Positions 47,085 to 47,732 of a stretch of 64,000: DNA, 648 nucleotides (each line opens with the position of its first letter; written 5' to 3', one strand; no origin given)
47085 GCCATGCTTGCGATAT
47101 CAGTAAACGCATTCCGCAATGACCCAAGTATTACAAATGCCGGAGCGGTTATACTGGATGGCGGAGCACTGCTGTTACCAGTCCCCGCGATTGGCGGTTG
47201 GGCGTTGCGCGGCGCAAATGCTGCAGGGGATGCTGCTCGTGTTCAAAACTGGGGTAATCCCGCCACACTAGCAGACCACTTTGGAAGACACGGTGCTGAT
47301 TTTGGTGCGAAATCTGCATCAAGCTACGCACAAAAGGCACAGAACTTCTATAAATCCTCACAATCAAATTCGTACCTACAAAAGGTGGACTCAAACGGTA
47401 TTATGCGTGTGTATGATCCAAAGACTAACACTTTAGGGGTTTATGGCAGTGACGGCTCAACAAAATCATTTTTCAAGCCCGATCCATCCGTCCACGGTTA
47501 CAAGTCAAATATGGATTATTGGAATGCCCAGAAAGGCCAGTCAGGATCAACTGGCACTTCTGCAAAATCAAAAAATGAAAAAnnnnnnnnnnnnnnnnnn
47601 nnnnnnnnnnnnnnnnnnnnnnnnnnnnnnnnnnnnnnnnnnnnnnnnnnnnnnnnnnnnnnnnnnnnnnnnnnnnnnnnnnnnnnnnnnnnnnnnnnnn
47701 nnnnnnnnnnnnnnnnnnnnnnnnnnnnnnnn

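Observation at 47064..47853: RHS toxin carries an unassigned ~175-aa C-terminal tip (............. motif) followed by an overlapping zinc-ribbon immunity candidate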

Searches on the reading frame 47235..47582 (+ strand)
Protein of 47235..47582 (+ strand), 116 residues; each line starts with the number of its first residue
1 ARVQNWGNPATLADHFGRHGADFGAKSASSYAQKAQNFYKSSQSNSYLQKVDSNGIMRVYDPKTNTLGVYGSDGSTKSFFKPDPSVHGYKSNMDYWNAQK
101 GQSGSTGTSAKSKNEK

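Call 29: search_solved_structures(query=A2, max_evalue=10, show_alignments=3)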
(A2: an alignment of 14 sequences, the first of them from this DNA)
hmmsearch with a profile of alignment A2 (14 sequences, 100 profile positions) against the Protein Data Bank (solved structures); distinct sequences matched with E-value up to 10: 7.
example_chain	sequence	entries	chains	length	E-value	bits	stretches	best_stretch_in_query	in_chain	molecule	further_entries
8ey4_A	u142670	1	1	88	8e-12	48.7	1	14-92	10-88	PT-VENN domain-containing protein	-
8fo0_A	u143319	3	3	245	0.29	14.8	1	32-66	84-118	Pyruvate formate-lyase 1-activating enzyme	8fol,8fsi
3c8f_A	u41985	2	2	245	0.58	13.9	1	32-66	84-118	Pyruvate formate-lyase 1-activating enzyme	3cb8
8kg3_A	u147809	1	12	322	0.79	13.4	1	20-72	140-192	Os06g0623700 protein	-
6d69_A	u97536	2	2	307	0.85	13.3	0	50-79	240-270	NHL Repeat Region of D. melanogaster Thin | Thin, isoform D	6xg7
6b0x_A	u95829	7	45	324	1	13.1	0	34-67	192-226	Major head protein | Major capsid protein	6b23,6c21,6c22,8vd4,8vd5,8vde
4ied_A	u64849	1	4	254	1.4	12.7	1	52-90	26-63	Class D beta-lactamase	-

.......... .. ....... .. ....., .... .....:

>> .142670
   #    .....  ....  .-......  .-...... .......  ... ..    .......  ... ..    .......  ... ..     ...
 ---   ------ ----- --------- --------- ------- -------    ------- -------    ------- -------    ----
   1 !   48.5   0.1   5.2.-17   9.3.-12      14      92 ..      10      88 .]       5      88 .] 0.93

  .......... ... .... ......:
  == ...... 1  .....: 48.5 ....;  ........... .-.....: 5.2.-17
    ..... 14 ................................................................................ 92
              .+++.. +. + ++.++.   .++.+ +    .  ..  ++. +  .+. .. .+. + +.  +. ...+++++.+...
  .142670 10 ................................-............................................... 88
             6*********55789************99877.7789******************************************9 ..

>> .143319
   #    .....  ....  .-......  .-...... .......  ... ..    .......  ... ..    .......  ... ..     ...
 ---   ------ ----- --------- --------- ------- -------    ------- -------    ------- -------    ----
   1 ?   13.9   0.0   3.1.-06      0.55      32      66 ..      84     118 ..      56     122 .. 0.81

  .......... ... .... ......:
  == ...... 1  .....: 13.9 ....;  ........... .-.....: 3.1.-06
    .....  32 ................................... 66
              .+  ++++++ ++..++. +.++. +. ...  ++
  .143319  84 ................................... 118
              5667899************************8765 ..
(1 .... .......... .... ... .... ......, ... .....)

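Call 32: search_protein_families(library=pfam, alignment_id=A2, max_evalue=1)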
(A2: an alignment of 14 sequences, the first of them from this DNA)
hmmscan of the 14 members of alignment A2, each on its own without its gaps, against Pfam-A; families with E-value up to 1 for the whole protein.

A. member 1, seq(116 aa): 0 families

B. families by the number of members that match (of 14 scanned): 7 families
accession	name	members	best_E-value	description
PF09027.15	GTPase_binding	1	0.019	GTPase binding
PF15308.11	CEP170_C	1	0.044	CEP170 C-terminus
PF18719.7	ArlS_N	1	0.12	ArlS sensor domain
PF11578.13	DUF3237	1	0.13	Protein of unknown function (DUF3237)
PF03259.23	Robl_LC7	1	0.23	Roadblock/LC7 domain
PF04124.18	Dor1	1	0.26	Dor1-like family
PF18431.6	RNAse_A_bac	1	0.29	Bacterial CdiA-CT RNAse A domain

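Call 35: predict_structure(alignment_id=A2)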
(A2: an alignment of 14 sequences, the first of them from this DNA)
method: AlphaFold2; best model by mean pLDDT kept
length: 116 residues; sequences in the alignment: 14
mean_pLDDT: 88.4   pTM: 0.80
mean pLDDT of the five models: 88.4, 88.3, 87.7, 87.4, 86.5
residues with pLDDT >= 90: 96; 70-90: 3; 50-70: 5; < 50: 12
segments of 3 or more residues with pLDDT < 50: 107-116
pLDDT, mean of each block of 10 residues (from residue 1): 76 97 97 96 93 96 97 95 96 96 61 41
secondary structure, 60 per line:
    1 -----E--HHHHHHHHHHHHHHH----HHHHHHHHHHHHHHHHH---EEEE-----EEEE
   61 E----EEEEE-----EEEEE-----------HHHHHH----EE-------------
elements in order: H9-23 H28-44 E48-51 E57-61 E66-70 E76-80 H92-97

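Call 37: fold_search(model_id=the predicted structure, library=pdb)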
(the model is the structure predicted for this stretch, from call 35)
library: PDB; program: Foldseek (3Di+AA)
matches with E <= 10: 936; with E <= 0.001: 1
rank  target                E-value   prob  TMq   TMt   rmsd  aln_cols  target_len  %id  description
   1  8ey4_A                1.3e-05  1.00  0.64  0.83   2.0        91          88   27  Contact-dependent growth inhibition toxin-immunity protein complex from E. coli O32:H37 (released 2023-11-08)
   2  1v74_A                1.3e-03  1.00  0.52  0.56   3.4        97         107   18  Structure of the E. coli colicin D bound to its immunity protein ImmD (released 2004-03-30)
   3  1tfo_A                1.5e-03  1.00  0.52  0.58   3.3        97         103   18  Ribonuclease from Escherichia coli complexed with its inhibitor protein (released 2005-03-01)
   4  1tfk_A                2.3e-03  1.00  0.46  0.54   3.8        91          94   19  Ribonuclease from Escherichia coli complexed with its inhibtor protein (released 2005-03-01)
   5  5znm_A                3.6e-03  1.00  0.53  0.20   3.3        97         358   18  Colicin D Central Domain and C-terminal tRNase domain (released 2018-08-29)
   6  5znm_B                4.0e-03  1.00  0.53  0.20   3.3        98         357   17  Colicin D Central Domain and C-terminal tRNase domain (released 2018-08-29)
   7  7b2r_A                6.0e-02  0.97  0.26  0.11   2.3        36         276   28  Crystal structure of NHL domain of TRIM2 (released 2021-01-13)
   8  8j72_B                8.1e-02  0.96  0.28  0.12   3.0        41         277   24  Crystal structure of mammalian Trim71 in complex with lncRNA Trincr1 (released 2024-03-06)
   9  7b96_A                8.1e-02  0.96  0.26  0.11   2.2        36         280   28  NHL domain of human TRIM2 (released 2022-01-12)
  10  6d69                  1.1e-01  0.96  0.27  0.11   2.3        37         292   27  Crystal Structure of the NHL Repeat Region of D. melanogaster Thin (released 2019-04-24)
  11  7b2r_B                1.4e-01  0.91  0.26  0.11   2.3        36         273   28  Crystal structure of NHL domain of TRIM2 (released 2021-01-13)
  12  8j72_A                1.5e-01  0.97  0.27  0.12   1.4        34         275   29  Crystal structure of mammalian Trim71 in complex with lncRNA Trincr1 (released 2024-03-06)
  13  7qrv_A                2.0e-01  0.87  0.26  0.11   2.3        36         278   28  Crystal structure of NHL domain of TRIM2 (full C-terminal) (released 2022-05-04)
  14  6xg7                  2.2e-01  0.95  0.26  0.11   1.3        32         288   31  1.3 A Resolution Structure of the of the NHL Repeat Region of D. melanogaster Thin (released 2020-12-16)
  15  7qrv_B                2.2e-01  0.85  0.26  0.11   2.3        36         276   28  Crystal structure of NHL domain of TRIM2 (full C-terminal) (released 2022-05-04)
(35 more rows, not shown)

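Call 38: search_protein_representatives(alignment_id=A2)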
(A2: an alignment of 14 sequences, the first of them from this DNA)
Query: 14 sequences, 100 profile positions. Proteins with E-value up to 0.001 (for the whole library): 3534; up to 1e-10: 1140; up to 1e-30: 295. The best 150 are listed.
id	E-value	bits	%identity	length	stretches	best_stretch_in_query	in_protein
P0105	1.2e-43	163.7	-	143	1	3-95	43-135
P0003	5.0e-43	161.7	-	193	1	2-99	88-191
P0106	1.4e-42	160.3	-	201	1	2-99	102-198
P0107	3.3e-42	159.1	-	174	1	3-98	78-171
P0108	4.1e-42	158.8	-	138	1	3-98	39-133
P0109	4.6e-42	158.6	-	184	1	2-99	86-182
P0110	6.5e-42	158.1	-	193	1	2-98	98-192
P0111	2.8e-41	156.1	-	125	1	4-98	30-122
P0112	3.3e-41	155.9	-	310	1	2-95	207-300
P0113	5.6e-41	155.1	-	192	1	4-99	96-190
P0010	1.1e-40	154.2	-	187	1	3-95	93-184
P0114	1.4e-40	153.9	-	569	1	4-99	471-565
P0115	2.2e-40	153.3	-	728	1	2-99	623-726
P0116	3.4e-40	152.6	-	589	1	3-98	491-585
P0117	3.9e-40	152.4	-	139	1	3-94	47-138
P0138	9.6e-39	148.0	-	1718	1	4-95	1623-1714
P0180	3.2e-37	143.1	-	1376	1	2-99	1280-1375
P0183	4.7e-37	142.5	-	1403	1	3-95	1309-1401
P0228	1.4e-35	137.9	-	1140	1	3-95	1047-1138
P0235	2.2e-35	137.2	-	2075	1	3-95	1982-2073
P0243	3.4e-35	136.6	-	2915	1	4-95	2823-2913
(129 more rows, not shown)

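Call 71: find_related_loci(query=A2, collection=metagenome_contigs, flank=2000)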
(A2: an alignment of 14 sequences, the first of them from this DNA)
Query A2 (116 aa) in metagenome_contigs; peptide patterns used: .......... (x = any residue, [..] = any of these).
318 stretches matched a pattern; 139 encode a relative of the query (tblastn E <= 1e-3); the best 80 are kept; 80 distinct loci.
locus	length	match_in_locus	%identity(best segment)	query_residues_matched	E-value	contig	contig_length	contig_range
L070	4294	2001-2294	57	6-103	1e-41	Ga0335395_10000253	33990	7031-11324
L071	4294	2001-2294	58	4-101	8e-41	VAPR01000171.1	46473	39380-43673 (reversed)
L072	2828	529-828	58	4-103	4e-41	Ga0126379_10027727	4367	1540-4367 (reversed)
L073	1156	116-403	61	6-101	9e-42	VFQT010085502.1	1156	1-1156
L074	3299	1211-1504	59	6-103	1e-39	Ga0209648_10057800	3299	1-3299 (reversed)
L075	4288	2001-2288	57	6-101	9e-39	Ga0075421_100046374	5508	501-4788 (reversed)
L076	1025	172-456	59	6-101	1e-39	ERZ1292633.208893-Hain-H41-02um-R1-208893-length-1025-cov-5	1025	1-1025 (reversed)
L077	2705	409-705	57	5-103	2e-37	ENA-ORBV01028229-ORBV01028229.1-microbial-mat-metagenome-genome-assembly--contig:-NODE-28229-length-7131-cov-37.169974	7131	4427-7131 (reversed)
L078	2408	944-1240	57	5-103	1e-37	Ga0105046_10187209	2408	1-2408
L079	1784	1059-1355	57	5-103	9e-38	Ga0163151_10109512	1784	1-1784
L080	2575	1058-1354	57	5-103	2e-37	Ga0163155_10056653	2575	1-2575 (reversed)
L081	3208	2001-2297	57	5-103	3e-37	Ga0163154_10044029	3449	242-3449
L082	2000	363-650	54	6-101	2e-33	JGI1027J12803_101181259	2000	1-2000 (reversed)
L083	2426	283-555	53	4-101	4e-32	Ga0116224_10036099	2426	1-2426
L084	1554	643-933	55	4-101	3e-32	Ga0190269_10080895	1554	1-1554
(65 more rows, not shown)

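Call 75: search_protein_families(library=pfam, proteins=[P0235, P0138, P0183, P0180, P0228, P0115, P0116, P0114], max_evalue=0.0001)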
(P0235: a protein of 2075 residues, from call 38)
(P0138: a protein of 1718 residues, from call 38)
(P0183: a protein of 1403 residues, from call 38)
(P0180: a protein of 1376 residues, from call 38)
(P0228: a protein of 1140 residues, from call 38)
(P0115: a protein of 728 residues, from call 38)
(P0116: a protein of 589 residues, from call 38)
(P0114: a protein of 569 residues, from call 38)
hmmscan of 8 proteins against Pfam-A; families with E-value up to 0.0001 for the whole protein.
P0235 (2075 aa): 2 families
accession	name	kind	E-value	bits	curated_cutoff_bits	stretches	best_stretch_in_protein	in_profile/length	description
PF05593.20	RHS_repeat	-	3.5e-129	419.7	22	13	1242-1278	1-37/38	RHS Repeat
PF20148.4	DUF6531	-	5.3e-18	65.6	24.1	1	535-607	2-74/74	Domain of unknown function (DUF6531)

P0138 (1718 aa): 1 family
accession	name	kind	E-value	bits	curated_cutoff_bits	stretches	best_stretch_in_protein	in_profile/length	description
PF05593.20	RHS_repeat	-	3.6e-18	65.9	22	1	980-1011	1-32/38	RHS Repeat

P0183 (1403 aa): 1 family
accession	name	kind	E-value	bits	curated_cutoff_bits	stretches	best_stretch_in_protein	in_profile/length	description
PF05593.20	RHS_repeat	-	1e-21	77.2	22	2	472-510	2-36/38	RHS Repeat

P0180 (1376 aa): 1 family
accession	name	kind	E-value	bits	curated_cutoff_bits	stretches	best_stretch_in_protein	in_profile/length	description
PF05593.20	RHS_repeat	-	1.5e-45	153.1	22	2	567-601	1-35/38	RHS Repeat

P0228 (1140 aa): 2 families
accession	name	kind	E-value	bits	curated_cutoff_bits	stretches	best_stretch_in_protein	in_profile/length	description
PF05593.20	RHS_repeat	-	1.4e-48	162.8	22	2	258-292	1-35/38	RHS Repeat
PF15283.12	DUF4595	-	1.7e-05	25.3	34.2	0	243-351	25-132/202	Domain of unknown function (DUF4595) with porin-like fold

P0115 (728 aa): 1 family
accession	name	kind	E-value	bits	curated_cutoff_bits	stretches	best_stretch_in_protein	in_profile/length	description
PF05593.20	RHS_repeat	-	6.5e-05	23.7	22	0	148-174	1-32/38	RHS Repeat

P0116 (589 aa): 1 family
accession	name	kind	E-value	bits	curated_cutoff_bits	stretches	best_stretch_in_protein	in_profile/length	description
PF05593.20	RHS_repeat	-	2.3e-13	50.6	22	1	8-39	1-31/38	RHS Repeat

P0114 (569 aa): 1 family
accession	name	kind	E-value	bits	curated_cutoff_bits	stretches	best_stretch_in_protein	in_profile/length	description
PF00404.24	Dockerin_1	-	1.7e-07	31.8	22.9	1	130-180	2-51/57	Dockerin type I domain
